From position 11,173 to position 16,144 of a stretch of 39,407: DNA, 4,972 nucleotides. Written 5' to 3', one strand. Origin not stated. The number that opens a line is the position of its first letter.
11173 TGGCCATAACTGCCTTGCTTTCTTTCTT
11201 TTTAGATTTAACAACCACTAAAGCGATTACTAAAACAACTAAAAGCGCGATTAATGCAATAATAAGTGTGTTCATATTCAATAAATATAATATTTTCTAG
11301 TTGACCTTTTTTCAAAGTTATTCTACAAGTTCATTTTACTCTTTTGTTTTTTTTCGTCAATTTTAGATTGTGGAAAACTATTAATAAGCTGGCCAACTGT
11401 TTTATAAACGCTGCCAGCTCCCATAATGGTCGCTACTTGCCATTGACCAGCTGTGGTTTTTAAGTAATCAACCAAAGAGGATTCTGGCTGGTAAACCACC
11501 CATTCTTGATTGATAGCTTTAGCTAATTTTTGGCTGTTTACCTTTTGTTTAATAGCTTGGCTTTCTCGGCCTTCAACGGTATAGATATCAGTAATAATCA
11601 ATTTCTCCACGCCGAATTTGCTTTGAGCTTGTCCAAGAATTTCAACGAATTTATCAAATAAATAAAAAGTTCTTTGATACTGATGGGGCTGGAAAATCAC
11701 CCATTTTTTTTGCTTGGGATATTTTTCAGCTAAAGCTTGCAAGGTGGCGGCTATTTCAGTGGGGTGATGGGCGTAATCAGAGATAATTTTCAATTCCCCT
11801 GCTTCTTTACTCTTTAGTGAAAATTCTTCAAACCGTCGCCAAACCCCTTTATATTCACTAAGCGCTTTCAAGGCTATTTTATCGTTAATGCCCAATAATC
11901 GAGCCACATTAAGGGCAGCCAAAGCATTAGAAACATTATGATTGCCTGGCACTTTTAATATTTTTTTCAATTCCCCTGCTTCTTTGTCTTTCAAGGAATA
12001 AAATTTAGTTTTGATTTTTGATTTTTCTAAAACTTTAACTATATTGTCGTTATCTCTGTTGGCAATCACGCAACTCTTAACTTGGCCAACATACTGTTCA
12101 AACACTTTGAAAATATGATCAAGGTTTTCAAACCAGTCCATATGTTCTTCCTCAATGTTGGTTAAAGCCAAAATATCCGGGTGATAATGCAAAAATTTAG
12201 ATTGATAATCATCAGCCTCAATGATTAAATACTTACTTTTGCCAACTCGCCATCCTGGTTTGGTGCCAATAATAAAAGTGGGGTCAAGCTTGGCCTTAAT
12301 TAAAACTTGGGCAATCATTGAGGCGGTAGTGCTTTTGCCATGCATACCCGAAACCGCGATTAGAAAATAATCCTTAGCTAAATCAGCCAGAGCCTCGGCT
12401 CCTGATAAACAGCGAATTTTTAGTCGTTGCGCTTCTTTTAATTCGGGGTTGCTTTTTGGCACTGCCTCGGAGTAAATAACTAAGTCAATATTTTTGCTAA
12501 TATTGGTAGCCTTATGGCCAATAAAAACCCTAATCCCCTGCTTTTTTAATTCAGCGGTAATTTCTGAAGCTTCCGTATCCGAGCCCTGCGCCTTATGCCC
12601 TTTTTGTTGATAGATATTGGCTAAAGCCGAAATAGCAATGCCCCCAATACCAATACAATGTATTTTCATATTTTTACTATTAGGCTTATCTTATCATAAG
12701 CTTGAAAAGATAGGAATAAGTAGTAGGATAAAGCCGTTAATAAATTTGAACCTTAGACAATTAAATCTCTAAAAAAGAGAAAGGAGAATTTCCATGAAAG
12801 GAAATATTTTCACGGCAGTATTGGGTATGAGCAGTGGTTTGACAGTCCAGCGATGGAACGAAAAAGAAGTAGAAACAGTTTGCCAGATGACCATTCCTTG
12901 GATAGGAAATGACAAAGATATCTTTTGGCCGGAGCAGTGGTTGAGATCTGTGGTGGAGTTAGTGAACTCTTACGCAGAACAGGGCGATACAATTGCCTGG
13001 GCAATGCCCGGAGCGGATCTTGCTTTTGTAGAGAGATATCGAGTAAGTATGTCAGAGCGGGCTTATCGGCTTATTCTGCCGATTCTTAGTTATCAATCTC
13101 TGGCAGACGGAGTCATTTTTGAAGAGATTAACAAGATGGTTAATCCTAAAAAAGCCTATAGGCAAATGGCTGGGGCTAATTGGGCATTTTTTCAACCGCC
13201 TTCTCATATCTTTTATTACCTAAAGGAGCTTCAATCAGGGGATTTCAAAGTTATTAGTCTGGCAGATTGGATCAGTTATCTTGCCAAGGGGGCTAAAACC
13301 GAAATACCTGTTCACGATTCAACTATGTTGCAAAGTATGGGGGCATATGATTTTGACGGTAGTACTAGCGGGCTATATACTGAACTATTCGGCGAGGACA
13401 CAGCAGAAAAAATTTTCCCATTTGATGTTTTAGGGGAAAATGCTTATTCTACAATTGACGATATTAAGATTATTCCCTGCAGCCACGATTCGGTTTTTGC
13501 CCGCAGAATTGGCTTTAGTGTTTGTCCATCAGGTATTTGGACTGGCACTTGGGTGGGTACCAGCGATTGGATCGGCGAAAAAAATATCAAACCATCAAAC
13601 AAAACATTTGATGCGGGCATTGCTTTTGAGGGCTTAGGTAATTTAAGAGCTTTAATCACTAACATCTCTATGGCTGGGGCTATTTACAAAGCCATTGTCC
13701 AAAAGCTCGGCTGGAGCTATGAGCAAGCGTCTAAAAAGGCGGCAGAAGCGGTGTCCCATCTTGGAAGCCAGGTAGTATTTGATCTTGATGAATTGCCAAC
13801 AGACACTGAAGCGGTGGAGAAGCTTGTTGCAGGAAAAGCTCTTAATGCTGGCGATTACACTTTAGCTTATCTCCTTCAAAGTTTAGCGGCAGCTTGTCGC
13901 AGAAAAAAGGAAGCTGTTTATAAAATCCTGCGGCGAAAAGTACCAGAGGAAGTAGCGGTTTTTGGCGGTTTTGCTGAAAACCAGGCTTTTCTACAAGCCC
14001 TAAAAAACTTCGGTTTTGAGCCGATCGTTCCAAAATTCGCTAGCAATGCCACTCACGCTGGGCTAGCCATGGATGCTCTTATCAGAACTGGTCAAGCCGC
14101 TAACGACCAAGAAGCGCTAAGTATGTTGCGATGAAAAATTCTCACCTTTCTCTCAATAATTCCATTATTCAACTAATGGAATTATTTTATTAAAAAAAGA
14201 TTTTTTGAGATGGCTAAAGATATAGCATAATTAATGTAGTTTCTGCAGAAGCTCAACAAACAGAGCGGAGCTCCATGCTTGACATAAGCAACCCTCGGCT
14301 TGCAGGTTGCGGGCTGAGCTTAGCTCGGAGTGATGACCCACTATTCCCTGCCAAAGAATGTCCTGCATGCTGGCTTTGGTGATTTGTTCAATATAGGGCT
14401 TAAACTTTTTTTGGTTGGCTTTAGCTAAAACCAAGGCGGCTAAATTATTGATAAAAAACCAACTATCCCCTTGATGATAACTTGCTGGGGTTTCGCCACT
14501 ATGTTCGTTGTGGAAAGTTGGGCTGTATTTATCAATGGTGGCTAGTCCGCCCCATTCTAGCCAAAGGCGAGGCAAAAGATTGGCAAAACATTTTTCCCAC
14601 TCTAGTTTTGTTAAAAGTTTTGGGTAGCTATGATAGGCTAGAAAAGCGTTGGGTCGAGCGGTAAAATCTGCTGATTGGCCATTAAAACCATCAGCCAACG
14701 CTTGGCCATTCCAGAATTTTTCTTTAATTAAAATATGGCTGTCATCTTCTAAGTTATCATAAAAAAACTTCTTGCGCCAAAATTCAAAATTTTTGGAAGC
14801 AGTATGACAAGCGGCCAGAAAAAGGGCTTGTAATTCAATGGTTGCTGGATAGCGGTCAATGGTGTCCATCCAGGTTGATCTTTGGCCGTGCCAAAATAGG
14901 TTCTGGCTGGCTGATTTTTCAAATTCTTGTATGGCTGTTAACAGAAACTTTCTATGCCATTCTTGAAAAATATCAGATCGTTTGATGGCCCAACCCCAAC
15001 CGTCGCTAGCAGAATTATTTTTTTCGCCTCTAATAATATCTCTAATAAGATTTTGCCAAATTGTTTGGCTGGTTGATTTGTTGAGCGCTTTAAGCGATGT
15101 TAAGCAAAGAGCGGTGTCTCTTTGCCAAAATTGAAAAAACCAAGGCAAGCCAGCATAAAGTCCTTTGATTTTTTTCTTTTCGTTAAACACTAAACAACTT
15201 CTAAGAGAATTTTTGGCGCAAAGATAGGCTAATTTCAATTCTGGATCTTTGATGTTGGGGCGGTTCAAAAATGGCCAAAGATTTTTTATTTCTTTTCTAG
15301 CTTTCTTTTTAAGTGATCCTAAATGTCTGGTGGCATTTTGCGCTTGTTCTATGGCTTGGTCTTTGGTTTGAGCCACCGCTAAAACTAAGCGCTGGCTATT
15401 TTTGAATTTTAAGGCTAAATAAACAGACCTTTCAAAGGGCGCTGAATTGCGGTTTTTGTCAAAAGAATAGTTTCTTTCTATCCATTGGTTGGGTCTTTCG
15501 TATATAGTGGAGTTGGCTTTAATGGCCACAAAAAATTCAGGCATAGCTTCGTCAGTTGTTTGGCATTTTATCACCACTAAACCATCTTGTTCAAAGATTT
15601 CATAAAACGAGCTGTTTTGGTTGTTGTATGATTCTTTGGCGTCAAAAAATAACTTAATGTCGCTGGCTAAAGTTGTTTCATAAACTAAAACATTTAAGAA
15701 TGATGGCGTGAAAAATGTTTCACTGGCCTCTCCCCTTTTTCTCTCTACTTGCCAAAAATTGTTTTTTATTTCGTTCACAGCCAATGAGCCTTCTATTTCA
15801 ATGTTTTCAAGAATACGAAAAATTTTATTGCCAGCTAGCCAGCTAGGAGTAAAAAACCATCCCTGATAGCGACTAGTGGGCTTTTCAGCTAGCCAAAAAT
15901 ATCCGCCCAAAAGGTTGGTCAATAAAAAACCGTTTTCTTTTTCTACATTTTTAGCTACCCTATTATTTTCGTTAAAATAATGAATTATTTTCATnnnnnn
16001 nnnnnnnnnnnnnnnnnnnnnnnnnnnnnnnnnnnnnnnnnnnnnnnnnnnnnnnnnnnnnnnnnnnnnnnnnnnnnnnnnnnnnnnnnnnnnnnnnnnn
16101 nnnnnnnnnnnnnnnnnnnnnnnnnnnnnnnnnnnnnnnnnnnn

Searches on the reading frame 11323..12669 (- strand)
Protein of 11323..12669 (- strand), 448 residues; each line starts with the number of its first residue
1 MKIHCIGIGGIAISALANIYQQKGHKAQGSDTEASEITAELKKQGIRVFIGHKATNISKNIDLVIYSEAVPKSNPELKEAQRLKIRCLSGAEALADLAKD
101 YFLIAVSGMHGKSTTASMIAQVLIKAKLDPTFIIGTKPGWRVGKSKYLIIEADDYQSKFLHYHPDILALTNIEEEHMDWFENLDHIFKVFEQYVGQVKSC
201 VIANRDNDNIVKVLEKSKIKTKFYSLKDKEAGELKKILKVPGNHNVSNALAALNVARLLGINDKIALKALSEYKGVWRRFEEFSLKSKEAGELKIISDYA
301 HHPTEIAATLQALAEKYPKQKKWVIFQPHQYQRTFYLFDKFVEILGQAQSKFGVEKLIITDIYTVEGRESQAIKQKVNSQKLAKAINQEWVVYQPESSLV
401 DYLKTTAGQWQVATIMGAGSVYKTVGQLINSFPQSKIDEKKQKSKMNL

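Call 46: search_protein_families(library=pfam, proteins=[window:11323-12669:-], max_evalue=0.001)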
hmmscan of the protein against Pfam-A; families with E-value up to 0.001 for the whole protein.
window:11323-12669:- (448 aa): 3 families
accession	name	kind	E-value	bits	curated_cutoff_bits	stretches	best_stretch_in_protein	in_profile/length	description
PF01225.30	Mur_ligase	-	8e-26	90.7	21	1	2-101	1-94/95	Mur ligase family, catalytic domain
PF08245.18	Mur_ligase_M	-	1e-13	52.2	24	1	106-256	1-200/200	Mur ligase middle domain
PF02875.26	Mur_ligase_C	-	5.7e-11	43.8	28.4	1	287-419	7-127/127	Mur ligase, glutamate ligase domain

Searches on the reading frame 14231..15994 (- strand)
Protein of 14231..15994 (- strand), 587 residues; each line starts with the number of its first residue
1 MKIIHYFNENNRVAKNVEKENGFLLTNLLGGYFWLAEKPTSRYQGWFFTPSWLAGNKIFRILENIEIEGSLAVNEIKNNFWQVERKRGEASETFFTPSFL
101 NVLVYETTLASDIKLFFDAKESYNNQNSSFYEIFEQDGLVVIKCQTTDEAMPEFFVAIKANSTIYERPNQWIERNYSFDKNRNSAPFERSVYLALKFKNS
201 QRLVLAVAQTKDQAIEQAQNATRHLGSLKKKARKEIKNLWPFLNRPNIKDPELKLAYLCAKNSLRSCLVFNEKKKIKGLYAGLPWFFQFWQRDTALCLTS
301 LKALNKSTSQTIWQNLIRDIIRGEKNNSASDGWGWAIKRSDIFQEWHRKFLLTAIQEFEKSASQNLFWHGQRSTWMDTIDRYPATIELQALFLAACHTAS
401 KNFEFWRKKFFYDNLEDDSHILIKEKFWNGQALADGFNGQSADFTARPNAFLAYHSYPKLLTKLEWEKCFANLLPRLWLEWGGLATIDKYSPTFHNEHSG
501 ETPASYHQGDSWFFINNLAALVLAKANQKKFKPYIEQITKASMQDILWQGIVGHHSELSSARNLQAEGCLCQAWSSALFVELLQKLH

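Call 18: search_protein_families(library=pfam, proteins=[window:14231-15994:-], max_evalue=0.001)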
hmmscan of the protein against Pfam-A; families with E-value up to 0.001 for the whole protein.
window:14231-15994:- (587 aa): 1 family
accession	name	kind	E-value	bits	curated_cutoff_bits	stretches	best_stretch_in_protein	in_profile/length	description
PF06202.20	GDE_C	-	1.6e-20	73.9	21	1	361-579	128-365/367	Amylo-alpha-1,6-glucosidase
